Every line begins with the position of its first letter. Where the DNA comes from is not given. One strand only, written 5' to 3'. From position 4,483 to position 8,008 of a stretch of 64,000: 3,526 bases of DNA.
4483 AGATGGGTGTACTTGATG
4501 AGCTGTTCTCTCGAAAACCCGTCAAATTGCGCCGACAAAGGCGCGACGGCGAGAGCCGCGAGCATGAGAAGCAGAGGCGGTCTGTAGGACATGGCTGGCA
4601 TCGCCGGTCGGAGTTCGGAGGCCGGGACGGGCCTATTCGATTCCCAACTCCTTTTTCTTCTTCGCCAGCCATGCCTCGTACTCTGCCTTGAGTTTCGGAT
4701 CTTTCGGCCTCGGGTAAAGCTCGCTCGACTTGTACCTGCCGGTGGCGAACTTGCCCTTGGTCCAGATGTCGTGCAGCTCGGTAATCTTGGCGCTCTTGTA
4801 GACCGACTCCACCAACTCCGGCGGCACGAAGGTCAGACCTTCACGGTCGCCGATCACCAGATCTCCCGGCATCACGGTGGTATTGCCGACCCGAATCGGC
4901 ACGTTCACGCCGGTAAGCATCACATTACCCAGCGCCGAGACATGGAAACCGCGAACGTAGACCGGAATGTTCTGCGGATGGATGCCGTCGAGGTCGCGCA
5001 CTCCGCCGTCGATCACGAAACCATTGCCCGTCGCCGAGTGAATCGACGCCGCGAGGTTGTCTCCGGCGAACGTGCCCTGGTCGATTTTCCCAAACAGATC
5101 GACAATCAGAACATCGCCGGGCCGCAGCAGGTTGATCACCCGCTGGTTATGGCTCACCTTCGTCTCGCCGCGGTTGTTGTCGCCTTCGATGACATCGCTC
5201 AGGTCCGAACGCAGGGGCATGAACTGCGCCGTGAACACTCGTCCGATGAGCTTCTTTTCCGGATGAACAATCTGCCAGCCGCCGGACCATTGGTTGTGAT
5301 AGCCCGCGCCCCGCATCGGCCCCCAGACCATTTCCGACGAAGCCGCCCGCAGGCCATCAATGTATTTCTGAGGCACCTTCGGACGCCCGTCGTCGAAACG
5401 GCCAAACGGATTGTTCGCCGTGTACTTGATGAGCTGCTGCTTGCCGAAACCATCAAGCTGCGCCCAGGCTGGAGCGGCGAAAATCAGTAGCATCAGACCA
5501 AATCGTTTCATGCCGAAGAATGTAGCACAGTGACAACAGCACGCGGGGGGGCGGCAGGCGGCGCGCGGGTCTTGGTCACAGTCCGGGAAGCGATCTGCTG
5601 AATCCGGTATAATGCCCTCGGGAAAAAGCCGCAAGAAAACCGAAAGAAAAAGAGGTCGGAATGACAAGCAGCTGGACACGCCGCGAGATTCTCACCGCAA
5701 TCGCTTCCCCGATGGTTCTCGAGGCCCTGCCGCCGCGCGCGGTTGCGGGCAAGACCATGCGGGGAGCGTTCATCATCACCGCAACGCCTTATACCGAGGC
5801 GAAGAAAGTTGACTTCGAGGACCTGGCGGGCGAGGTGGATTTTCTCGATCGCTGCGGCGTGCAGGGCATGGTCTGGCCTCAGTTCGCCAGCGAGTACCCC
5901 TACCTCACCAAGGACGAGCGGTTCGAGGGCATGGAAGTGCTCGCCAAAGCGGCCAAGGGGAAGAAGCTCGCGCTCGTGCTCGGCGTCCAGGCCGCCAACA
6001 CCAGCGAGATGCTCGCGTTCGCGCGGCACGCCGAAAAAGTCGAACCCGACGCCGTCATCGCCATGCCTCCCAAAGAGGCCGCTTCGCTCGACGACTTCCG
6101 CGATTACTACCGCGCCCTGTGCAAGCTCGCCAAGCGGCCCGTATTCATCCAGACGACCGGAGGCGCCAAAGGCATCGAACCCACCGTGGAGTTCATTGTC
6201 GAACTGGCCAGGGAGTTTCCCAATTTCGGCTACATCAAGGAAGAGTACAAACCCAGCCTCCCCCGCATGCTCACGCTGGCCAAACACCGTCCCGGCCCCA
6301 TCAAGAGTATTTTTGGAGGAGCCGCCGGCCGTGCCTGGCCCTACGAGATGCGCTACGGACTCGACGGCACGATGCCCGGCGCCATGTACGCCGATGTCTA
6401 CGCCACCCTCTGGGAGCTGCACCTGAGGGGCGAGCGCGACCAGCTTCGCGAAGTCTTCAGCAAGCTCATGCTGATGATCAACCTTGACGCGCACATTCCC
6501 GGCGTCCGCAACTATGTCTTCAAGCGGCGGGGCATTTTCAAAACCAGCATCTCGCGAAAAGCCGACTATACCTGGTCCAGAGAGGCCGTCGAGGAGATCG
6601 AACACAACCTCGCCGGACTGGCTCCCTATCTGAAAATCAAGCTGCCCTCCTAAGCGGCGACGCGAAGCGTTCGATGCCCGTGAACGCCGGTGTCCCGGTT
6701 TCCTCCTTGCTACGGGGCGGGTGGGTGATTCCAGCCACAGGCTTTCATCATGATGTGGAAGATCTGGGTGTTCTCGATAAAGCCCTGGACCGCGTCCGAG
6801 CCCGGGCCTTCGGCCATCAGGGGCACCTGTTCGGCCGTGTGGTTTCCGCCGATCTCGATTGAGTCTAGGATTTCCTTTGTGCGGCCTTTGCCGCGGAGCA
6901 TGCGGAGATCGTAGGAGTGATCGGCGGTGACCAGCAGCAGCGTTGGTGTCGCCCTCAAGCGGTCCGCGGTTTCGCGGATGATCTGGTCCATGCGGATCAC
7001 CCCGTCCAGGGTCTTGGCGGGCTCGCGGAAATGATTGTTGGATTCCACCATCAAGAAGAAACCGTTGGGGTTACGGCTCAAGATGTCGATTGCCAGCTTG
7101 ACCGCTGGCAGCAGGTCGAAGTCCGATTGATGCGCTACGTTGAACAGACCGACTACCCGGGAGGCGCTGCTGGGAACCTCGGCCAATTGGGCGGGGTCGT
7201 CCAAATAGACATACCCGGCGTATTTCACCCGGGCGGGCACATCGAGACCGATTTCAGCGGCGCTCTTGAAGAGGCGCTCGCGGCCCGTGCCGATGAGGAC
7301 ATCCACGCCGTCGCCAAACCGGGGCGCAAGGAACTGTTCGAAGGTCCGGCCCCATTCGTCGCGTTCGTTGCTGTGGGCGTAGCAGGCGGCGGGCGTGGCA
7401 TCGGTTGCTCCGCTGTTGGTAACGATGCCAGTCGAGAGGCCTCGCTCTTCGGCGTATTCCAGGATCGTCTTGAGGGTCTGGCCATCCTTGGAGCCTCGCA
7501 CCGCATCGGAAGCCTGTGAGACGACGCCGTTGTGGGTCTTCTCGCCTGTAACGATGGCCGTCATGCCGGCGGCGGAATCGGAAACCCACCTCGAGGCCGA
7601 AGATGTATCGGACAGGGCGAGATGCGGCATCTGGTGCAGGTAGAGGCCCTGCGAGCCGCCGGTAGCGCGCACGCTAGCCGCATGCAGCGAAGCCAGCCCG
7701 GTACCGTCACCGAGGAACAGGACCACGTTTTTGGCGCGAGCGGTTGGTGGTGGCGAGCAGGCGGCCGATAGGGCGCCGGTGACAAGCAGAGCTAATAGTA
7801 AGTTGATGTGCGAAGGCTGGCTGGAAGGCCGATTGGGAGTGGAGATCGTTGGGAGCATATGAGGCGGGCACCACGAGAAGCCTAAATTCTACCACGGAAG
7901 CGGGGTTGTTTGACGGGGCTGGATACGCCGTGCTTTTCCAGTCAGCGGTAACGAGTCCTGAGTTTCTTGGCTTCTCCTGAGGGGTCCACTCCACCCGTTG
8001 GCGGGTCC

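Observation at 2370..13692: Cluster of cofactor-dependent 'cytoplasmic-type' enzymes that all carry Tat or Sec export signals (continues at 29.4-34.8 kb)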

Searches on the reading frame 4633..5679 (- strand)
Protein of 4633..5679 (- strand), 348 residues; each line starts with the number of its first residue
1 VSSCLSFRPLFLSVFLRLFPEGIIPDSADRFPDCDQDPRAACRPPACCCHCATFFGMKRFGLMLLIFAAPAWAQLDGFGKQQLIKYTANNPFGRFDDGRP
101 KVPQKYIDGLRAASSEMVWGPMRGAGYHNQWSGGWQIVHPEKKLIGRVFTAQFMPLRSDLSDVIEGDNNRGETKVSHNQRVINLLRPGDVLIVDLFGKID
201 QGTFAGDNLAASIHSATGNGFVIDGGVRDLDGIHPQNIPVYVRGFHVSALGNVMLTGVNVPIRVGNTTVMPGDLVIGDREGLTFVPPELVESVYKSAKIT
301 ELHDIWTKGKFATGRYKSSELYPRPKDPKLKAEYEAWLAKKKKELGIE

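Call 4: search_protein_families(library=pfam, proteins=[window:4633-5679:-])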
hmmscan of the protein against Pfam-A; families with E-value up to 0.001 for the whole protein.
window:4633-5679:- (348 aa): 1 family
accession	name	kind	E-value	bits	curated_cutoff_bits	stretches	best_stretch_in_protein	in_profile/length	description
PF03737.21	RraA-like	-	2.4e-24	86.7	24.5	1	129-282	15-150/152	Aldolase/RraA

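Call 6: search_protein_families(library=ncbifam, max_evalue=0.01, proteins=[window:4633-5679:-])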
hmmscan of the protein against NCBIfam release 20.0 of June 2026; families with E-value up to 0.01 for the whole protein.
window:4633-5679:- (348 aa): 9 families
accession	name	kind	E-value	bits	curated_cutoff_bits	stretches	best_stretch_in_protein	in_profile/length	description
NF006093.0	PRK08245.1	subfamily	1.8e-40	138.8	208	1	102-342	6-239/240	hypothetical protein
NF009399.0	PRK12764.1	equivalog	2.3e-30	106.1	444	1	119-343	285-499/501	fumarylacetoacetate hydrolase family protein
NF004850.0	PRK06201.1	subfamily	2e-23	83.1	231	1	179-318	72-210/222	hypothetical protein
TIGR02798.1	ligK_PcmE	equivalog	1.9e-21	76.7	304.5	1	181-315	69-202/222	4-carboxy-4-hydroxy-2-oxoadipate aldolase/oxaloacetate decarboxylase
NF006731.0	PRK09262.1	equivalog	4.8e-21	75.3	179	1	182-315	76-208/229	4-carboxy-4-hydroxy-2-oxoadipate aldolase/oxaloacetate decarboxylase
NF005442.0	PRK07028.1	equivalog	9.2e-13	47.5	593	1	180-294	282-394/430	bifunctional hexulose-6-phosphate synthase/ribonuclease regulator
TIGR01935.1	NOT-MenG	subfamily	1.6e-08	34.5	123.8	1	186-282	52-147/150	RraA family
NF009134.0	PRK12487.1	equivalog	6.5e-08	32.5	196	1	180-284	50-153/161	putative 4-hydroxy-4-methyl-2-oxoglutarate aldolase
NF006875.0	PRK09372.1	equivalog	8.9e-07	28.8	136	1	183-286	53-155/161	ribonuclease E activity regulator RraA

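Call 55: search_solved_structures(query=window:4633-5511:-, max_evalue=0.00001, show_alignments=1)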
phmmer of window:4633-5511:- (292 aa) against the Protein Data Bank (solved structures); distinct sequences matched with E-value up to 0.00001: 5.
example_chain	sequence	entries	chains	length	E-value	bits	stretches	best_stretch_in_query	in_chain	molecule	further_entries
5x15_A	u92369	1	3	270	1.5e-20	76.5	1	51-285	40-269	Putative transferase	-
3noj_A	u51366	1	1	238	1.7e-12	50.1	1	126-239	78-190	4-carboxy-4-hydroxy-2-oxoadipate aldolase/oxaloacetate decarboxylase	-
3k4i_A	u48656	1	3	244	2.3e-11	46.4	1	125-245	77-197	uncharacterized protein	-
5ir2_A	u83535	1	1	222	3.1e-11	46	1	126-243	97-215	Cellulase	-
3c8o_A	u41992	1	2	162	8.8e-06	28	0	131-231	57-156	Regulator of ribonuclease activity A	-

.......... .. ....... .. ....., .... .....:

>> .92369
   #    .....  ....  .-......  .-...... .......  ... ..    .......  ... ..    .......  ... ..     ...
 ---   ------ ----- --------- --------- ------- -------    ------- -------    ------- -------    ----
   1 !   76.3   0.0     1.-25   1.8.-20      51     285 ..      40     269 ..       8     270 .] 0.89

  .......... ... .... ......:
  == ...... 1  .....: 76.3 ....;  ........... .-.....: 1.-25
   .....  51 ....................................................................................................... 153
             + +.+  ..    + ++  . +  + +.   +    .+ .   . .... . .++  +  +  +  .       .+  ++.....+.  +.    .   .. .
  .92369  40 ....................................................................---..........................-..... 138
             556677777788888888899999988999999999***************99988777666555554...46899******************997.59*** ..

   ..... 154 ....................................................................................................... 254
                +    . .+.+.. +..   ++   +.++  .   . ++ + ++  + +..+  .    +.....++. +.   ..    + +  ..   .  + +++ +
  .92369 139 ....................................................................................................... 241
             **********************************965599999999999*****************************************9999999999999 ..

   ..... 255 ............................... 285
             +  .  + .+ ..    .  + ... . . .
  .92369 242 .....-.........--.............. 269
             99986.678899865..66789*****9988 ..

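Call 60: search_protein_representatives(protein=window:4633-5511:-)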
Query: 292 residues. Proteins with E-value up to 0.001 (for the whole library): 4843; up to 1e-10: 1060; up to 1e-30: 111. The best 150 are listed.
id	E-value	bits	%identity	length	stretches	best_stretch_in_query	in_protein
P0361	5.4e-75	268.5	49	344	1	7-290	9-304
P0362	6.0e-71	255.2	50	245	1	54-289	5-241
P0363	4.3e-69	249.1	42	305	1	7-287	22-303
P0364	3.3e-64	233.1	41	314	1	9-285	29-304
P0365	8.5e-63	228.4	45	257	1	10-248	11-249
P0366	5.1e-62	225.9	52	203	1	89-287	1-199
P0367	6.9e-62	225.5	42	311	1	6-285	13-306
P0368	1.3e-59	217.9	42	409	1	20-289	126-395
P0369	3.9e-56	206.6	47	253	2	123-285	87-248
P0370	4.4e-55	203.1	58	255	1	128-279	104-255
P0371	5.2e-54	199.6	38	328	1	5-291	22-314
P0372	6.1e-54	199.3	59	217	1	143-285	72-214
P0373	1.3e-53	198.3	55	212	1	129-290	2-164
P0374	4.9e-52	193.1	56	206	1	128-285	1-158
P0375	3.1e-50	187.2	39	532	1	37-290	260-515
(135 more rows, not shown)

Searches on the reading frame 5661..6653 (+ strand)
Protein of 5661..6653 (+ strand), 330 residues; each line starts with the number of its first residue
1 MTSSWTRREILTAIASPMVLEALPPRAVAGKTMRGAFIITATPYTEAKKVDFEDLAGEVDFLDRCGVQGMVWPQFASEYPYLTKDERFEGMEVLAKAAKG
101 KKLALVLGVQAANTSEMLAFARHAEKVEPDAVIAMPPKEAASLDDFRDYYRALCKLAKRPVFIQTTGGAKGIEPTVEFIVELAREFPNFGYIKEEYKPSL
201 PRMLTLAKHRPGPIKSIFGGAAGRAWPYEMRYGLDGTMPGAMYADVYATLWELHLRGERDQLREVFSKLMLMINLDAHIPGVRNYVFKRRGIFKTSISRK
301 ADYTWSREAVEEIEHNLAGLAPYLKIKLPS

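Call 4: search_protein_families(library=pfam, proteins=[window:5661-6653:+])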
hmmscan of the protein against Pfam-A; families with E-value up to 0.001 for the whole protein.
window:5661-6653:+ (330 aa): 1 family
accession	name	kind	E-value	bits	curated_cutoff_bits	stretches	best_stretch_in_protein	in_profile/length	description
PF00701.28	DHDPS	-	1.9e-11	43.7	22.1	1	35-275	4-242/289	Dihydrodipicolinate synthetase family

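Call 6: search_protein_families(library=ncbifam, max_evalue=0.01, proteins=[window:5661-6653:+])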
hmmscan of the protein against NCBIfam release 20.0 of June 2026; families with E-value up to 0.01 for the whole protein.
window:5661-6653:+ (330 aa): 7 families
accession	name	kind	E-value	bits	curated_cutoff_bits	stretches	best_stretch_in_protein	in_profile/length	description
TIGR00674.1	dapA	equivalog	5.2e-12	45.2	206.15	1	40-270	6-234/286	4-hydroxy-tetrahydrodipicolinate synthase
NF003164.0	PRK04147.1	equivalog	1.6e-08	34.2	281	1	32-183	3-155/294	N-acetylneuraminate lyase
NF040954.1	Arch_KDGaldase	equivalog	1.9e-08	34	390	1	41-195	8-156/288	bifunctional 2-dehydro-3-deoxy-phosphogluconate/2-dehydro-3-deoxy-6-phosphogalactonate aldolase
TIGR02313.1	HpaI-NOT-DapA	exception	2.5e-08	33.1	396.7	1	33-197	1-166/294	2,4-dihydroxyhept-2-ene-1,7-dioic acid aldolase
TIGR00683.1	nanA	equivalog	8.5e-06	25.3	382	1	34-193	2-161/293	N-acetylneuraminate lyase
NF002958.0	PRK03620.1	subfamily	2e-05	23.5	278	1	28-171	6-148/307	5-dehydro-4-deoxyglucarate dehydratase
TIGR03249.1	KdgD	equivalog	3.6e-05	23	373.95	1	31-169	7-144/299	5-dehydro-4-deoxyglucarate dehydratase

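Call 49: search_solved_structures(query=window:5661-6653:+, show_alignments=2, max_evalue=0.00001)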
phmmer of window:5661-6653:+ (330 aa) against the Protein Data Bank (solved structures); distinct sequences matched with E-value up to 0.00001: 63 (the best 60 are shown).
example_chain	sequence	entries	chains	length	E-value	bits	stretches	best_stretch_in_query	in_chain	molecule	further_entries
3dz1_A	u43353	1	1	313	2.3e-17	66.5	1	34-321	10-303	Dihydrodipicolinate synthase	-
2vc6_A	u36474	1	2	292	2.5e-10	43.4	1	35-203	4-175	DIHYDRODIPICOLINATE SYNTHASE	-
3si9_A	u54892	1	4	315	5.4e-10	42.3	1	29-194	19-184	Dihydrodipicolinate synthase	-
3vfl_A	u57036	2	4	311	9.4e-10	41.6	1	38-243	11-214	Dihydrodipicolinate synthase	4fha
6tzu_A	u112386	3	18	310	1.2e-09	41.2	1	34-212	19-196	4-hydroxy-tetrahydrodipicolinate synthase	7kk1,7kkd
7kel_A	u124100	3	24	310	4.1e-09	39.5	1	34-212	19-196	4-hydroxy-tetrahydrodipicolinate synthase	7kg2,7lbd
2yxg_A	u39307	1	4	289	4.2e-09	39.4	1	34-206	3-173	Dihydrodipicolinate synthase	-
7ku6_A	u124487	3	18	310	5.6e-09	39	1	34-212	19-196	4-hydroxy-tetrahydrodipicolinate synthase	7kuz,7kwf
3ler_A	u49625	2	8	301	6.1e-09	38.9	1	33-212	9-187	Dihydrodipicolinate synthase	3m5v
4m19_A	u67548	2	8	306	6.9e-09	38.7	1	34-212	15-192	4-hydroxy-tetrahydrodipicolinate synthase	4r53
4ly8_A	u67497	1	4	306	7.4e-09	38.6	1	34-212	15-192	4-hydroxy-tetrahydrodipicolinate synthase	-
7kwn_A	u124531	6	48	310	7.7e-09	38.6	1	34-212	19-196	4-hydroxy-tetrahydrodipicolinate synthase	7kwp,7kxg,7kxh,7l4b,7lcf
7kr7_A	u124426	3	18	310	7.7e-09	38.6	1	34-212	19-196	4-hydroxy-tetrahydrodipicolinate synthase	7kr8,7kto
7klt_A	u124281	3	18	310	7.7e-09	38.5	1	34-212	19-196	4-hydroxy-tetrahydrodipicolinate synthase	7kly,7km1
5f1v_A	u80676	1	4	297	7.9e-09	38.5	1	35-212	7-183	4-hydroxy-tetrahydrodipicolinate synthase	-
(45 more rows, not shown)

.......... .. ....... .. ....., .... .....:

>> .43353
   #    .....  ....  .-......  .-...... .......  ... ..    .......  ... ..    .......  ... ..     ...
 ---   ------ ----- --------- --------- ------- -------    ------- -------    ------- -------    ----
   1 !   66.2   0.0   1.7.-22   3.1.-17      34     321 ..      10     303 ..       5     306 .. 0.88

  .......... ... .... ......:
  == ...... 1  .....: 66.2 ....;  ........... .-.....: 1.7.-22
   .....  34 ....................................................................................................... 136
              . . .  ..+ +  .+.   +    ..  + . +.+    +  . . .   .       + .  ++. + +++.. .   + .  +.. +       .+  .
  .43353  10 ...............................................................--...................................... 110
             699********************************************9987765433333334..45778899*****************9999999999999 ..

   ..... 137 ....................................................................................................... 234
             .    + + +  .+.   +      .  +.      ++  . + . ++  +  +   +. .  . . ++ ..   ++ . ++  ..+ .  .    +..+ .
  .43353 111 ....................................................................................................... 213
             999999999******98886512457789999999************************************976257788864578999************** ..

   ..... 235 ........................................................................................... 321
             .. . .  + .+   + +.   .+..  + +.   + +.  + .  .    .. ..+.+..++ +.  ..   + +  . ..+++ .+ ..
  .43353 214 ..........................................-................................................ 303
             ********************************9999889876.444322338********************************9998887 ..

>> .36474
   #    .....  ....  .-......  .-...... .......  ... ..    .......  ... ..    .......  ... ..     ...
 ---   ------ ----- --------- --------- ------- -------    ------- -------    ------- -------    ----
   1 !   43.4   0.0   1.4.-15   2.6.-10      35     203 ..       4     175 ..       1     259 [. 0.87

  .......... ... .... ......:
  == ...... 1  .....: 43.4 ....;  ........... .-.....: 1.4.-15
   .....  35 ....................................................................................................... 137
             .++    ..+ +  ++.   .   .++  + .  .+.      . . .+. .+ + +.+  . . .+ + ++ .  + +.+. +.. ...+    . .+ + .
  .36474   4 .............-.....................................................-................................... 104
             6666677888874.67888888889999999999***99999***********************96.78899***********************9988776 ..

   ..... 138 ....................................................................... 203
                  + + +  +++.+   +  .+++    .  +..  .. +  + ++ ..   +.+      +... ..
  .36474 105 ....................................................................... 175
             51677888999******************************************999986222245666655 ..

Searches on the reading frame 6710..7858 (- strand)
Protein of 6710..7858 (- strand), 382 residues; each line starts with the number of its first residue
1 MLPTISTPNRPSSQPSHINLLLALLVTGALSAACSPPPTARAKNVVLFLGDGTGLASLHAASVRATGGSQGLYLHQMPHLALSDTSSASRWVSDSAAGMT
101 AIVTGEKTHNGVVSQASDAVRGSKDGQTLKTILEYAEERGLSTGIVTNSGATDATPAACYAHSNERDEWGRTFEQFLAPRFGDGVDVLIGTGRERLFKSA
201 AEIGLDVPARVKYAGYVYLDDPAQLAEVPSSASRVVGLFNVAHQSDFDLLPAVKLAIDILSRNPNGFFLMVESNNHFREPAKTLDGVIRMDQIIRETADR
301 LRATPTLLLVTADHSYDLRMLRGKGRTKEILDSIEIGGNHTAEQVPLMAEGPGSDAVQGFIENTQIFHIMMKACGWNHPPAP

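Call 4: search_protein_families(library=pfam, proteins=[window:6710-7858:-])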
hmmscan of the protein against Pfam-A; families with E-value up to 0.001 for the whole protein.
window:6710-7858:- (382 aa): 3 families
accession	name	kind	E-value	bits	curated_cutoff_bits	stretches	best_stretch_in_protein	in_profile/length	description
PF00245.25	Alk_phosphatase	-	8.4e-48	163.8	24.4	2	42-316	1-313/423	Alkaline phosphatase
PF01676.23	Metalloenzyme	-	2.2e-07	31.1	24.3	1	276-357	162-228/252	Metalloenzyme superfamily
PF00884.28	Sulfatase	-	0.00051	19.9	25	0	44-326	2-248/301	Sulfatase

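Call 6: search_protein_families(library=ncbifam, max_evalue=0.01, proteins=[window:6710-7858:-])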
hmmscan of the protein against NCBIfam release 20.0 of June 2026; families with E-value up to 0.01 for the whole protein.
window:6710-7858:- (382 aa): 1 family
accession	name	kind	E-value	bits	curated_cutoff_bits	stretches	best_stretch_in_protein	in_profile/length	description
NF007810.0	PRK10518.1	equivalog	5.7e-28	97.9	540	2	40-170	69-199/482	alkaline phosphatase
